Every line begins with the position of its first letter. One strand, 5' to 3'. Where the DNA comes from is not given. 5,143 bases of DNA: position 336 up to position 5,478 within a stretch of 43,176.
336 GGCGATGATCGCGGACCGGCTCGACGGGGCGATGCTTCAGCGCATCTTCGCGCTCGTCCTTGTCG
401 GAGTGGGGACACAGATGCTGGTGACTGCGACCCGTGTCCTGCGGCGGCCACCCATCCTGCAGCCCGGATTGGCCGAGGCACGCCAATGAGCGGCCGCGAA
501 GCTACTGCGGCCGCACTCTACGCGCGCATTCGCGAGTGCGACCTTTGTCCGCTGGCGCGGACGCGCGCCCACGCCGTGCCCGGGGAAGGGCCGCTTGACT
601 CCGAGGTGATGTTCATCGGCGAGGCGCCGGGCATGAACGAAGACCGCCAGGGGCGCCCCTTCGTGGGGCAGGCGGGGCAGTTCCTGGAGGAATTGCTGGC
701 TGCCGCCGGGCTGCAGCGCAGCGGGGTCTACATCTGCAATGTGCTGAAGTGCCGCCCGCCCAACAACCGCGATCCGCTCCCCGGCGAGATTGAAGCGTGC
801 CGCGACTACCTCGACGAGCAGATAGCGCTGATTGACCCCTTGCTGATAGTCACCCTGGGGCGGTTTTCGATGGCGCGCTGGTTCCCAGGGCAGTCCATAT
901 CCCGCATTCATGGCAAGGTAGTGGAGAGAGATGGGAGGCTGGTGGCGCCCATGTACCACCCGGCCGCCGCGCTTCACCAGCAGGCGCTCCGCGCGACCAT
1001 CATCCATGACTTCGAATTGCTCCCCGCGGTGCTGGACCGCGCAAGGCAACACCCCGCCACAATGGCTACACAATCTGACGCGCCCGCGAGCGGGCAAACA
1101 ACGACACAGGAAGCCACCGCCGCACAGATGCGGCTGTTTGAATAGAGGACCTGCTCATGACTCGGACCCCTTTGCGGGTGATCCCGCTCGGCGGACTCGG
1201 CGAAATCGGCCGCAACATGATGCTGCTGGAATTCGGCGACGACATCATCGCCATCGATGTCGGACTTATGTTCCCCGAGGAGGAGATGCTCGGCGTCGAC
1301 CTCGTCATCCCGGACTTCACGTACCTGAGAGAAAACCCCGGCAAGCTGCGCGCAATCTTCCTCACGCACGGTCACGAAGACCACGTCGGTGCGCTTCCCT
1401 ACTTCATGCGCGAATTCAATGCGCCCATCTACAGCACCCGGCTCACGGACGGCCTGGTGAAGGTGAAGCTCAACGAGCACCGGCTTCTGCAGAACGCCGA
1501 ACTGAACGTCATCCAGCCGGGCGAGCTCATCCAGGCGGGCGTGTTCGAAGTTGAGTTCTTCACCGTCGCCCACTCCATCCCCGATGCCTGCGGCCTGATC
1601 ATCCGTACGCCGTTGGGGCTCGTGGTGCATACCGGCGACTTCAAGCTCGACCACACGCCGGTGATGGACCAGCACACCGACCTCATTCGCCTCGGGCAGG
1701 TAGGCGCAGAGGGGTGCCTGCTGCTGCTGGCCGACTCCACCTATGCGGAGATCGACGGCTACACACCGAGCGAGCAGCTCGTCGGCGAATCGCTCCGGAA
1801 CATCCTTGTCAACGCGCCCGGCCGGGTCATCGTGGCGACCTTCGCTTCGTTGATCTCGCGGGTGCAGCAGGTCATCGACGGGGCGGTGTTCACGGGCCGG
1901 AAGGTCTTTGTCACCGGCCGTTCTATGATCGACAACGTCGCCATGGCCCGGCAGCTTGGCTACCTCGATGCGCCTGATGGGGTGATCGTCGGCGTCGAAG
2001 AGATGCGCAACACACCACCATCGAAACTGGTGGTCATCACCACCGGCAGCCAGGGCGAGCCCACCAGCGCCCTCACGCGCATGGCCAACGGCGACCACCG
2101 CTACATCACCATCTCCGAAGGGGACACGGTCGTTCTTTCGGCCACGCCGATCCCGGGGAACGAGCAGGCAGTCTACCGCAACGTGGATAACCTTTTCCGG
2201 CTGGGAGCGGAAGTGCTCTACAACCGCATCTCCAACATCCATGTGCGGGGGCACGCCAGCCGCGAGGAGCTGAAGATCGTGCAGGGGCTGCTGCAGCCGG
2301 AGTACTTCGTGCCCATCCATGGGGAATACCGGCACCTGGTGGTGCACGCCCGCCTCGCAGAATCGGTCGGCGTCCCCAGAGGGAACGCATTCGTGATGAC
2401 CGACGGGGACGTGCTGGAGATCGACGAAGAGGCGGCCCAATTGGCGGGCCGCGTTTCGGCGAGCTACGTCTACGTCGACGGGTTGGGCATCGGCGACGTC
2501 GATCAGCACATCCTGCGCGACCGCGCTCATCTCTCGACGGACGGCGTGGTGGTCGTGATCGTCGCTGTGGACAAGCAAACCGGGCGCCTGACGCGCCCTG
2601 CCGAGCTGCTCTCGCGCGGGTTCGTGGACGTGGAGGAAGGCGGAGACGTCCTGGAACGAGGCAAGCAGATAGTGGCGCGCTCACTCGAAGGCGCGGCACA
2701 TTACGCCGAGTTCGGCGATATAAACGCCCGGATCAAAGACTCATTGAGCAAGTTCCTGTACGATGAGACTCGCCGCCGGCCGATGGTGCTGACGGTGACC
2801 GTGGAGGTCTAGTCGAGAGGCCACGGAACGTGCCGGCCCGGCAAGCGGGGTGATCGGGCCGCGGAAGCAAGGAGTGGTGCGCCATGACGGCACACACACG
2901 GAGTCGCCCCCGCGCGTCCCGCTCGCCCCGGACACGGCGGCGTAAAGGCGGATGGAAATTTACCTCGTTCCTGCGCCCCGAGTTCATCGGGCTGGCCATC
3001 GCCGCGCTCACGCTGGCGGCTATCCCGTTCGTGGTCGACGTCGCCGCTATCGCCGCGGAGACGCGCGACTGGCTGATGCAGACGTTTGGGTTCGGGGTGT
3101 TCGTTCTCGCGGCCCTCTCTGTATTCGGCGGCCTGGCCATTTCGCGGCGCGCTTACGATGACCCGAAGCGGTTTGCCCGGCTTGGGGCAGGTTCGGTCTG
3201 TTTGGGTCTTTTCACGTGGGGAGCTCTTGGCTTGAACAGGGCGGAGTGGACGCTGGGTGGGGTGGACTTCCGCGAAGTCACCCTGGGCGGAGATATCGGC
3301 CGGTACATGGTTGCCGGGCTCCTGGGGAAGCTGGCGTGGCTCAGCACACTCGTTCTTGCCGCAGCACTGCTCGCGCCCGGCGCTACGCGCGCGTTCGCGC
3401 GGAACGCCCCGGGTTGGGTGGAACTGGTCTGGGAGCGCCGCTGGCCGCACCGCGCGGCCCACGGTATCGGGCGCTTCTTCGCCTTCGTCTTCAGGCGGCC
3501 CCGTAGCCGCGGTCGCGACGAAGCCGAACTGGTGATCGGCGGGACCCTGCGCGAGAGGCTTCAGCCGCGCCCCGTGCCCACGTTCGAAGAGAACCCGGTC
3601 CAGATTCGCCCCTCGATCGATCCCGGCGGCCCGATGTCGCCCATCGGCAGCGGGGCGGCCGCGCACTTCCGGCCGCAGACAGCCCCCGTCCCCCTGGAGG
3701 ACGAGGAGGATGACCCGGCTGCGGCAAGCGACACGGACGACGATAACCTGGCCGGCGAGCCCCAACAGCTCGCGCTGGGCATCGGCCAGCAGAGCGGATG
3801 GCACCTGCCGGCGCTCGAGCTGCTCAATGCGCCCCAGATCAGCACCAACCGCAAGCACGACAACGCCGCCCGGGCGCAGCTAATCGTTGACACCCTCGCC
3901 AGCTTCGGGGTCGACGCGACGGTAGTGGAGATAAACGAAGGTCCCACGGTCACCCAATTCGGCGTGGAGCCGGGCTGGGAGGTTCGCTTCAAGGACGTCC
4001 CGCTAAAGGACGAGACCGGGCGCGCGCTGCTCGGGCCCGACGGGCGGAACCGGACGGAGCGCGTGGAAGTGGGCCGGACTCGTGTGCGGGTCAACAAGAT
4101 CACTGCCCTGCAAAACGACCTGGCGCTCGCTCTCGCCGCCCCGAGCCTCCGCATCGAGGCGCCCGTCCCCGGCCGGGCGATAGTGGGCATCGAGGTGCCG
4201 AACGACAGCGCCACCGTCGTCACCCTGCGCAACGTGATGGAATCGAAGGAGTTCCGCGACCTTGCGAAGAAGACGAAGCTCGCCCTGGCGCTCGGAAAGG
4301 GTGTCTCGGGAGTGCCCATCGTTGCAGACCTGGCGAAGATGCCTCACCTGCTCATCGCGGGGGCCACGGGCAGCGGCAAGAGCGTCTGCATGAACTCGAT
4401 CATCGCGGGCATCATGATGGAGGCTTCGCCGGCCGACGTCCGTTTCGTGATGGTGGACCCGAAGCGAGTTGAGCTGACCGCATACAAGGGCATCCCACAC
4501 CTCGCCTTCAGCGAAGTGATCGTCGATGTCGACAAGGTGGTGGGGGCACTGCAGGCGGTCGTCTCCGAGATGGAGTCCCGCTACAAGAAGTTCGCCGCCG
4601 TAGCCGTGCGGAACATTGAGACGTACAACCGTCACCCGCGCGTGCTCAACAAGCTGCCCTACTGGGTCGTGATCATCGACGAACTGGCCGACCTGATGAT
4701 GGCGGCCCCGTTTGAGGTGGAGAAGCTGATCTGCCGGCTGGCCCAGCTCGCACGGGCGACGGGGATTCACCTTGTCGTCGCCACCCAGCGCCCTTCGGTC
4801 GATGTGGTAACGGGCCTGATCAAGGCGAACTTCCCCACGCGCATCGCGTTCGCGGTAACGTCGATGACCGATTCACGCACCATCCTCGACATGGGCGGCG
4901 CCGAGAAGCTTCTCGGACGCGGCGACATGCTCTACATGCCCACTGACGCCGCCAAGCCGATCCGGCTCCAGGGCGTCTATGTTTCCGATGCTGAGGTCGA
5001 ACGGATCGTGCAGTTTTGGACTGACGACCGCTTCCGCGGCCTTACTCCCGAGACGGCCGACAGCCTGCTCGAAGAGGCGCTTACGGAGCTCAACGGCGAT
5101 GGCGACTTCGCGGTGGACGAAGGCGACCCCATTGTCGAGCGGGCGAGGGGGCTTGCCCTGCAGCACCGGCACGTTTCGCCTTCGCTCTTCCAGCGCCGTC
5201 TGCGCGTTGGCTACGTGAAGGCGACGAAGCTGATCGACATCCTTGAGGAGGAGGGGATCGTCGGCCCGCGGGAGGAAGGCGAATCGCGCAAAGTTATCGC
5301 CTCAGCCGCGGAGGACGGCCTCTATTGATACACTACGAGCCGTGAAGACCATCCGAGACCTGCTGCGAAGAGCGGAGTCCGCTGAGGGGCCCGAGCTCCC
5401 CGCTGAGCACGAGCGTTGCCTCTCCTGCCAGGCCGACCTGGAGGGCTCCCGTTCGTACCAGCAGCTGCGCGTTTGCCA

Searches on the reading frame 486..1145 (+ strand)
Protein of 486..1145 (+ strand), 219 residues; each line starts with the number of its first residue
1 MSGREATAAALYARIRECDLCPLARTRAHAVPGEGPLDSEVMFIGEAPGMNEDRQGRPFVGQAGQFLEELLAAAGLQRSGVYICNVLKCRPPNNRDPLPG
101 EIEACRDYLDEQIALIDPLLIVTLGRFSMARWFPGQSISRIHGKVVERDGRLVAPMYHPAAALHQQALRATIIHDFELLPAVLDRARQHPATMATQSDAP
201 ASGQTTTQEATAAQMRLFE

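Call 41: search_protein_families(library=pfam, proteins=[window:486-1145:+], max_evalue=0.00001)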
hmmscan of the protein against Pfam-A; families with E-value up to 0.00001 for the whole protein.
window:486-1145:+ (219 aa): 1 family
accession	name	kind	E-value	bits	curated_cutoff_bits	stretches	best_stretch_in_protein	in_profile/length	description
PF03167.25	UDG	-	5.8e-36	124.1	24.3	1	32-166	1-125/141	Uracil DNA glycosylase superfamily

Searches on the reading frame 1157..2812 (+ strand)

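Call 41: search_protein_families(library=pfam, proteins=[window:1157-2812:+], max_evalue=0.00001)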
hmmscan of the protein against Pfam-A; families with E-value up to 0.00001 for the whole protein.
window:1157-2812:+ (551 aa): 5 families
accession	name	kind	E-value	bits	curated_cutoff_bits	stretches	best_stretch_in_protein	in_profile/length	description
PF22505.1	RNase_J_b_CASP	-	5.3e-49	165.6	27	1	222-346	2-126/126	Ribonuclease J, beta-CASP domain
PF17770.6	RNase_J_C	-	1.3e-22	81.2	23.8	1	452-551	1-102/102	Ribonuclease J C-terminal domain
PF00753.33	Lactamase_B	-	4e-13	50.2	22.7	1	18-164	5-152/196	Metallo-beta-lactamase superfamily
PF07521.17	RMMBL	-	4.4e-10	39.8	21.6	1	357-405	7-57/63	Zn-dependent metallo-hydrolase RNA specificity domain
PF12706.13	Lactamase_B_2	-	3e-09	37.2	27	1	57-164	24-145/200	Beta-lactamase superfamily domain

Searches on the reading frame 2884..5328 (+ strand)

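Call 41: search_protein_families(library=pfam, proteins=[window:2884-5328:+], max_evalue=0.00001)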
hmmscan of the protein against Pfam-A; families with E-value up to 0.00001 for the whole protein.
window:2884-5328:+ (814 aa): 3 families
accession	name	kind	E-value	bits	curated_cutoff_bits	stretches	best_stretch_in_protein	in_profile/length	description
PF01580.24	FtsK_SpoIIIE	-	2.9e-59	200.6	24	1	448-639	2-221/221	FtsK/SpoIIIE family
PF17854.6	FtsK_alpha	-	3.5e-26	91.8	22.9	2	399-440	60-101/101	FtsK alpha domain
PF09397.16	FtsK_gamma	-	1.9e-17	63.2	30.6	1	746-806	2-62/63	Ftsk gamma domain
